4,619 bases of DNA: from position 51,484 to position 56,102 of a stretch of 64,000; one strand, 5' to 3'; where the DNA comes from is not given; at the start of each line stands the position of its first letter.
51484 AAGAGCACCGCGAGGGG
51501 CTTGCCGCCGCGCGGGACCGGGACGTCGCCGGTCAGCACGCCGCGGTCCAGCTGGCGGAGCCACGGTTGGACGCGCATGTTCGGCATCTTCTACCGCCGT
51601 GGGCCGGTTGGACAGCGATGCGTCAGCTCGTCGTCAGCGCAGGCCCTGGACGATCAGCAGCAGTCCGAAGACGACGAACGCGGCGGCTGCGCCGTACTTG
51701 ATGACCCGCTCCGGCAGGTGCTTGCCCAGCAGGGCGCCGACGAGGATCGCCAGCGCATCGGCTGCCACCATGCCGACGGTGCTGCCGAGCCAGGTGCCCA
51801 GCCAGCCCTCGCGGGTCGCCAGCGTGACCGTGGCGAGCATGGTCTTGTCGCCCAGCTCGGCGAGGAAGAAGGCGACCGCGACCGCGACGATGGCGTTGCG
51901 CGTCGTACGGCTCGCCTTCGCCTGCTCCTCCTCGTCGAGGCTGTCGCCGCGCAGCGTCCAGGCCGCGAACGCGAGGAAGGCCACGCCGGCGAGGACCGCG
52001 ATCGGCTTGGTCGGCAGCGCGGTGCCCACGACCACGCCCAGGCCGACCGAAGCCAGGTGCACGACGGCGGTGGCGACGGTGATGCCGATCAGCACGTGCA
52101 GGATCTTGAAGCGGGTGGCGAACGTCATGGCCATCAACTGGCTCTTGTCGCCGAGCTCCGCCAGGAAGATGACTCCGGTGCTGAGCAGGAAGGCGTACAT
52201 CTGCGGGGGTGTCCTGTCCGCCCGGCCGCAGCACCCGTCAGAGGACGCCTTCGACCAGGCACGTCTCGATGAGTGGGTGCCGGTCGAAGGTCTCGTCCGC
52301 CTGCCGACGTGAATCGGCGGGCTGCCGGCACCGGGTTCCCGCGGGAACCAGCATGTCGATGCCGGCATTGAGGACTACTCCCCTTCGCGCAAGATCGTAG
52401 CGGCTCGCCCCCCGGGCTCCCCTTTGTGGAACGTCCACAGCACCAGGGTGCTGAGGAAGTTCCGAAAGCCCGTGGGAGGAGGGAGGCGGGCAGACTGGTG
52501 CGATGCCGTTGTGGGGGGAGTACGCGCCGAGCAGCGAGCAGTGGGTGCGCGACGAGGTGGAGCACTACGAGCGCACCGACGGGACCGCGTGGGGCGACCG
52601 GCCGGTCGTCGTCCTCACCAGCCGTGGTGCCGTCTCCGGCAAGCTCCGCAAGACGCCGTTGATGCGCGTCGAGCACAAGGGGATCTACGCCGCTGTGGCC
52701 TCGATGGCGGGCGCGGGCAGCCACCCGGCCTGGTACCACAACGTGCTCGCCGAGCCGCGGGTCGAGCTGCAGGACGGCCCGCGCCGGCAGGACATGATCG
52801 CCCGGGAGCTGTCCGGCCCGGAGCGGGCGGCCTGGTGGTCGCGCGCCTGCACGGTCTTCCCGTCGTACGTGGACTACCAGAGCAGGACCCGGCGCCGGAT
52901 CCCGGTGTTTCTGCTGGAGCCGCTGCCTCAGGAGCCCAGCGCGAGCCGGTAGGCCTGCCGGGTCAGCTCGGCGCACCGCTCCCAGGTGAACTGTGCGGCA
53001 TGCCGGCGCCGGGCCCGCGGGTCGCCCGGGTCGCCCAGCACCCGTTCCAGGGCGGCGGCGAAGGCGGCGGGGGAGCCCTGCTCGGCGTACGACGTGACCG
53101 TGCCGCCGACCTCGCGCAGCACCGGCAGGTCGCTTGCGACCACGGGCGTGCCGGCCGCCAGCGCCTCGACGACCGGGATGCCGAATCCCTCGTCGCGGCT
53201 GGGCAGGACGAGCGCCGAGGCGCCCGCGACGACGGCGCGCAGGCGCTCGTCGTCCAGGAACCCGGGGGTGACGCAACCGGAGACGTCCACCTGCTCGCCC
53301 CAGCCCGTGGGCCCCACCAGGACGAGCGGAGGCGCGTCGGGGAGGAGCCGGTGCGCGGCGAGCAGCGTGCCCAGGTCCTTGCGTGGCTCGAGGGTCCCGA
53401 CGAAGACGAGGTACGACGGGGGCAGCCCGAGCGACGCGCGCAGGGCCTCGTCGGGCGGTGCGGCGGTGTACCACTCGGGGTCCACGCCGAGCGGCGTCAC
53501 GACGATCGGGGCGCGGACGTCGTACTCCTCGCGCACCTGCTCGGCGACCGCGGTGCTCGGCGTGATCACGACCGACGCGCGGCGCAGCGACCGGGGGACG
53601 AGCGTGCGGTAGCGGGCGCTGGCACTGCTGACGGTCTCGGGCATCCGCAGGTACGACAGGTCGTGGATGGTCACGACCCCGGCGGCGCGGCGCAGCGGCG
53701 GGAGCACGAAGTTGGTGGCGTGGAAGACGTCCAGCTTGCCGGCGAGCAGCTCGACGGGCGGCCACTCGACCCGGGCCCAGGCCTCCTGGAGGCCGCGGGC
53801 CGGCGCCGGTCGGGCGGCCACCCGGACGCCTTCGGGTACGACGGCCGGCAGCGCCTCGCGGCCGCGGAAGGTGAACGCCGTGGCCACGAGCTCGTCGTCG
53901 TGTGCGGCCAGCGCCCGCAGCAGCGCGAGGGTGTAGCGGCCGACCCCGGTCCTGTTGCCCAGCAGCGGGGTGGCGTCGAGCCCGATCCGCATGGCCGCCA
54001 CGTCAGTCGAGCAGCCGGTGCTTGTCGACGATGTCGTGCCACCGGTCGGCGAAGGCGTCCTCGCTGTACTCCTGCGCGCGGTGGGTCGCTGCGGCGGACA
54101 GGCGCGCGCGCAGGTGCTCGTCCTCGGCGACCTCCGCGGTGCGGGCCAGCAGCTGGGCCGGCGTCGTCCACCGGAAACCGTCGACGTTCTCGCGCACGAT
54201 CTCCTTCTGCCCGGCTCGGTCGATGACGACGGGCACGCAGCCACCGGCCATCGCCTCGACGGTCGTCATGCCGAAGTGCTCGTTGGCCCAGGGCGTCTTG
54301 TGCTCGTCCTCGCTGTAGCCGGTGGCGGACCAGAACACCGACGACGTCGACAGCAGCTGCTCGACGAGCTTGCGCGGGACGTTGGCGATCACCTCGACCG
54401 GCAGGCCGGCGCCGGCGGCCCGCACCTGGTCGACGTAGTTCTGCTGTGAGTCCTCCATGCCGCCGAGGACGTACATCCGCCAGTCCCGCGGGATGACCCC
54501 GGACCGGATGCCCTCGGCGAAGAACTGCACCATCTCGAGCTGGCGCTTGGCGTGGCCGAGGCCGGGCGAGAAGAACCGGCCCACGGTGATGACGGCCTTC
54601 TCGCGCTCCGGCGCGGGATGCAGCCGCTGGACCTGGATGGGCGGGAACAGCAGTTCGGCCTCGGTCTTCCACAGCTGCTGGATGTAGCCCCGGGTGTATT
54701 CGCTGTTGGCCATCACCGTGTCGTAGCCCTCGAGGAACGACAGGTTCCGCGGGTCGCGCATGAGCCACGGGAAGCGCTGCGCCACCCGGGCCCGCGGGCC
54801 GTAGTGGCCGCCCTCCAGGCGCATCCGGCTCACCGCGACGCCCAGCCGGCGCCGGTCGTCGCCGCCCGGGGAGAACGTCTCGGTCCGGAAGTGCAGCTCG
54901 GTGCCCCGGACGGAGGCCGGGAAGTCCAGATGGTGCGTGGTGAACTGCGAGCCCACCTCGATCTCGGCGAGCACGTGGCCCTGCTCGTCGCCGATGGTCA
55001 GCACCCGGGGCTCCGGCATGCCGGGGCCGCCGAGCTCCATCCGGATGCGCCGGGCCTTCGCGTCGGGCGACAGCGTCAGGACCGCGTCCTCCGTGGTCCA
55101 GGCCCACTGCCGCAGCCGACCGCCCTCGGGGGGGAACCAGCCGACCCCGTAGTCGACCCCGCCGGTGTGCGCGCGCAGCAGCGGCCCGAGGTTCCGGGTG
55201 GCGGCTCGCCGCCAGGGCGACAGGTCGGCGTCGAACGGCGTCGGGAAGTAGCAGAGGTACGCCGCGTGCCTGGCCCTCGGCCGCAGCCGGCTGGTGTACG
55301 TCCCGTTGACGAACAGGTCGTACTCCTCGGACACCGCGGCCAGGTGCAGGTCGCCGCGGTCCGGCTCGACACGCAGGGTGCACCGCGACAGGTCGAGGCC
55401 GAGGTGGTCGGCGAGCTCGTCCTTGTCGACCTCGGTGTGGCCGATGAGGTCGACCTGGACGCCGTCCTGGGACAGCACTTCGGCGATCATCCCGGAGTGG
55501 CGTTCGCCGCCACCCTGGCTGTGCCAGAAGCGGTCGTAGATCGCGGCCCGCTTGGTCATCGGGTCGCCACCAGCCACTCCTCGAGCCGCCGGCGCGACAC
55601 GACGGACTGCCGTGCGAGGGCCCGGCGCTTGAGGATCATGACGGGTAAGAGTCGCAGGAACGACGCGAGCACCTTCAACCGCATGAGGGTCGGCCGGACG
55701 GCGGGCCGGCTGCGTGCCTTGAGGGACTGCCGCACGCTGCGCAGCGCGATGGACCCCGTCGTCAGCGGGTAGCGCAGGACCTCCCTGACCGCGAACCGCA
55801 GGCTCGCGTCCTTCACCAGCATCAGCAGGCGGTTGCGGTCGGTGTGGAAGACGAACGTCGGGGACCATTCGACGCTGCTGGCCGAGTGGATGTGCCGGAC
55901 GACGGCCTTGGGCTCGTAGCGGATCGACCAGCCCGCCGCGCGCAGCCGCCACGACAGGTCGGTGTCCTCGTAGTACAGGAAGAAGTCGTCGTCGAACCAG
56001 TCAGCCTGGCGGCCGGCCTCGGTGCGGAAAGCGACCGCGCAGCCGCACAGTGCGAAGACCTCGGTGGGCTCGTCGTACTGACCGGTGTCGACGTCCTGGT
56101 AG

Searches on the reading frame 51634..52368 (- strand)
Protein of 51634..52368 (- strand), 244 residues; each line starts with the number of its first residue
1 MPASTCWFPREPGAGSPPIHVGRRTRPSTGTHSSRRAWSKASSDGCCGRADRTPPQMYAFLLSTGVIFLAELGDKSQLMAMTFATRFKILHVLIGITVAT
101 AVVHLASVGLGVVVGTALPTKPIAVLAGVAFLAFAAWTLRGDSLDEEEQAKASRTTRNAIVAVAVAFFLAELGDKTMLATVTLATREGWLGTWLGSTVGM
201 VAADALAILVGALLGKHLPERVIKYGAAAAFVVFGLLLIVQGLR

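Call 10: search_protein_families(library=pfam, proteins=[window:51634-52368:-], max_evalue=0.01)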
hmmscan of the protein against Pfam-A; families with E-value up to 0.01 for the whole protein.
window:51634-52368:- (244 aa): 1 family
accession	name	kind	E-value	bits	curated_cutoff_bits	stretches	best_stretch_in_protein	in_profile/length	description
PF01169.24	GDT1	-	4.8e-41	139.4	27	2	162-235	2-75/75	Divalent cation/proton antiporter GDT1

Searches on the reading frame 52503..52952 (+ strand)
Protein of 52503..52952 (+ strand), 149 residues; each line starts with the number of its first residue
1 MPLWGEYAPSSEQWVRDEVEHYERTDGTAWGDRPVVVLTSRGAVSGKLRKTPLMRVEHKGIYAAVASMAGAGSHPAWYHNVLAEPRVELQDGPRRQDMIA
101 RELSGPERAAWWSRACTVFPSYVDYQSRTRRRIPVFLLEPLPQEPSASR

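Call 10: search_protein_families(library=pfam, proteins=[window:52503-52952:+], max_evalue=0.01)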
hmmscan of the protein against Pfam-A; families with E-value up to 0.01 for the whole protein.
window:52503-52952:+ (149 aa): 1 family
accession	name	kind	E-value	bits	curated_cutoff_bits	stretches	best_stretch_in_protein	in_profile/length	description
PF04075.20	F420H2_quin_red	-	8.2e-41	139.6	22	1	14-140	1-130/130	F420H(2)-dependent quinone reductase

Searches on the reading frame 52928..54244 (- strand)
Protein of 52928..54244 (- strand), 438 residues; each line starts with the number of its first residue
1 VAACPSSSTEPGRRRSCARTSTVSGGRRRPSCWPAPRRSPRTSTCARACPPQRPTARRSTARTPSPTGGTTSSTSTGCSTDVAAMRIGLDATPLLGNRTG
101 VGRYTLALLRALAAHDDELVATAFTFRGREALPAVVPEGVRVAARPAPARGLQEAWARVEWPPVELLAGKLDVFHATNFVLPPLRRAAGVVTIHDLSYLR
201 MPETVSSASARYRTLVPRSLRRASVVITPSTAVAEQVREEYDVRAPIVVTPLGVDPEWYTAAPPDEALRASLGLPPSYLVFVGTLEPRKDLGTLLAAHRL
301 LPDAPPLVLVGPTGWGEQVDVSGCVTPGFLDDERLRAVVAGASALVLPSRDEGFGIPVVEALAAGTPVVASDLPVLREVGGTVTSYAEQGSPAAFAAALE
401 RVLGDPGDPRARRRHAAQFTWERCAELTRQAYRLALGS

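Call 10: search_protein_families(library=pfam, proteins=[window:52928-54244:-], max_evalue=0.01)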
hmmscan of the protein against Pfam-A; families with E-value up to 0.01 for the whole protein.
window:52928-54244:- (438 aa): 6 families
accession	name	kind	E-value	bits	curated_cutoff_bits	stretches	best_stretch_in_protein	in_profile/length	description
PF13692.12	Glyco_trans_1_4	-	7.4e-21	75.3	27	1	278-405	3-142/142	Glycosyl transferases group 1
PF00534.26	Glycos_transf_1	-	1.4e-19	70.7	26.4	1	276-414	15-166/172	Glycosyl transferases group 1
PF13439.12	Glyco_transf_4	-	3.5e-16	60.1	28.5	1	100-257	3-169/170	Glycosyltransferase Family 4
PF13579.12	Glyco_trans_4_4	-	7e-15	56.1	29.7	1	99-253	1-158/158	Glycosyl transferase 4-like domain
PF20706.3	GT4-conflict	-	7.1e-08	32.3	26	1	331-372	271-312/385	Family 4 Glycosyltransferase in conflict systems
PF13524.12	Glyco_trans_1_2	-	0.00016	22.1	25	1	299-422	10-136/144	Glycosyl transferase-like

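Call 53: search_protein_families(library=ncbifam, proteins=[window:52928-54001:-], max_evalue=0.001)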
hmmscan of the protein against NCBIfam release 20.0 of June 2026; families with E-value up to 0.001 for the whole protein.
window:52928-54001:- (357 aa): 16 families
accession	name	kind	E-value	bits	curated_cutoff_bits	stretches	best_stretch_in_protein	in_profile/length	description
TIGR04047.1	MSMEG_0565_glyc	hypoth_equivalog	6.3e-32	111.1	259.85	2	238-352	254-372/373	MSMEG_0565 family glycosyltransferase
NF053787.1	GlcN_PG_synth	equivalog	8.9e-26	90.6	480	1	120-352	122-357/361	N-acetylglucosaminyl phosphatidylglycerol synthase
TIGR03449.1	mycothiol_MshA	equivalog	2.7e-15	56.2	462.5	1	141-355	164-404/406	D-inositol-3-phosphate glycosyltransferase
TIGR02149.1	glgA_Coryne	subfamily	2.3e-13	50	302.4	1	249-352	272-388/391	glycogen synthase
NF053513.1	Gtran_IagA_BgsA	equivalog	3.5e-12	46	460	1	243-324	218-299/333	LTA glycolipid anchor biosynthesis glycosyltransferase, IagA/BgsA family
NF038295.1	EPS_HpsP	equivalog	3.9e-12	45.9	550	1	246-351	273-384/388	hormogonium polysaccharide biosynthesis glycosyltransferase HpsP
NF041876.1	EPS_EpsE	equivalog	6e-12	45.5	400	1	247-344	282-386/389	exopolysaccharide biosynthesis GT4 family glycosyltransferase EpsE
NF047684.1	TeichurnBiosyTuaC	equivalog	1.4e-11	44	550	1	133-297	156-326/391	teichuronic acid biosynthesis protein TuaC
NF049987.1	DaglGlyslTfaseDgs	equivalog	6.9e-09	35.1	500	1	243-298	214-269/332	processive diacylglycerol alpha-glucosyltransferase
TIGR04348.1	TIGR04348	equivalog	1.1e-06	28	300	1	247-325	199-278/310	selenoneine biosynthesis selenosugar synthase SenB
TIGR03999.1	thiol_BshA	equivalog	4.8e-06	25.8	273.7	1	127-298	130-310/375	N-acetyl-alpha-D-glucosaminyl L-malate synthase BshA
TIGR03088.1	stp2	hypoth_equivalog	2.4e-05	23.6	409.05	1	255-343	267-362/374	TIGR03088 family PEP-CTERM/XrtA system glycosyltransferase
TIGR04063.1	stp3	hypoth_equivalog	8.3e-05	21.6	442.05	0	128-229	141-247/397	TIGR04063 family PEP-CTERM/XrtA system glycosyltransferase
NF012028.0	PRK15484.1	subfamily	0.0003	20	618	0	243-325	259-345/380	lipopolysaccharide N-acetylglucosaminyltransferase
NF046085.1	XrtY_assoc_Gly1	equivalog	0.00042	19.3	400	1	247-291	271-315/387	XrtY-associated glycosyltransferase XYAG1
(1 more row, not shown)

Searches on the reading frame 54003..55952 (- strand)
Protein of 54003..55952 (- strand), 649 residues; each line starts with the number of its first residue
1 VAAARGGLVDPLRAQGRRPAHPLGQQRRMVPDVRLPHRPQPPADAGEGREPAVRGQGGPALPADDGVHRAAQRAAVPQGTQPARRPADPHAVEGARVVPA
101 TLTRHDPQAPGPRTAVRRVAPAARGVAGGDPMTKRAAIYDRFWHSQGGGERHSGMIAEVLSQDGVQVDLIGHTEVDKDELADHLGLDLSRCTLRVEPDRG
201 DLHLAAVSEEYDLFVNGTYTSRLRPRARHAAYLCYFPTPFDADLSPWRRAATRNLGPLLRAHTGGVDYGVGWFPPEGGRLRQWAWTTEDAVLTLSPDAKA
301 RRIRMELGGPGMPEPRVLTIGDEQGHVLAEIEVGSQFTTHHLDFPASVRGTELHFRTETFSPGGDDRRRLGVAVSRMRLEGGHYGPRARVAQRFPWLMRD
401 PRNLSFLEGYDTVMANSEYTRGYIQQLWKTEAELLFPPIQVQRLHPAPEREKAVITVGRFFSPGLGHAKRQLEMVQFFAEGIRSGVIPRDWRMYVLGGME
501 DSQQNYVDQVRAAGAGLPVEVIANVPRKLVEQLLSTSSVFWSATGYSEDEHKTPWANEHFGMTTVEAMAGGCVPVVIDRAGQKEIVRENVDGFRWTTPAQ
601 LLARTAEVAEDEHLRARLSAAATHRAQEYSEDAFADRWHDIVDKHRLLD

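Call 10: search_protein_families(library=pfam, proteins=[window:54003-55952:-], max_evalue=0.01)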
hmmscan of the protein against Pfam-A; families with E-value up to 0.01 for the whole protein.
window:54003-55952:- (649 aa): 4 families
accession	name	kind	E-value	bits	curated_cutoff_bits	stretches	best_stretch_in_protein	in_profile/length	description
PF00534.26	Glycos_transf_1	-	4.1e-14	52.9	26.4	1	449-624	13-171/172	Glycosyl transferases group 1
PF13692.12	Glyco_trans_1_4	-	9.7e-09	36.1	27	1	454-606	4-137/142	Glycosyl transferases group 1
PF13524.12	Glyco_trans_1_2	-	0.0074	16.7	25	0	518-628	28-132/144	Glycosyl transferase-like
PF13439.12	Glyco_transf_4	-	0.0084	16.6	28.5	0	147-182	2-37/170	Glycosyltransferase Family 4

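Call 53: search_protein_families(library=ncbifam, proteins=[window:54003-55577:-], max_evalue=0.001)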
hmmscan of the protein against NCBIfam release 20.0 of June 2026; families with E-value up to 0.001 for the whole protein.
window:54003-55577:- (524 aa): 4 families
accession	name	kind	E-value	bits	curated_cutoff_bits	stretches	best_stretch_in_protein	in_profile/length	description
TIGR03999.1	thiol_BshA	equivalog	1.7e-06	27.2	273.7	1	431-516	281-369/375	N-acetyl-alpha-D-glucosaminyl L-malate synthase BshA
NF041876.1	EPS_EpsE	equivalog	2.3e-06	27.1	400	1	431-503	304-378/389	exopolysaccharide biosynthesis GT4 family glycosyltransferase EpsE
NF038229.1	Glyco4_Geo_Pelo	equivalog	2.7e-05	23.4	400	1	438-513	253-329/338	GPMC system family 4 glycosyltransferase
TIGR03449.1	mycothiol_MshA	equivalog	0.0004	19.4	462.5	1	428-515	309-398/406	D-inositol-3-phosphate glycosyltransferase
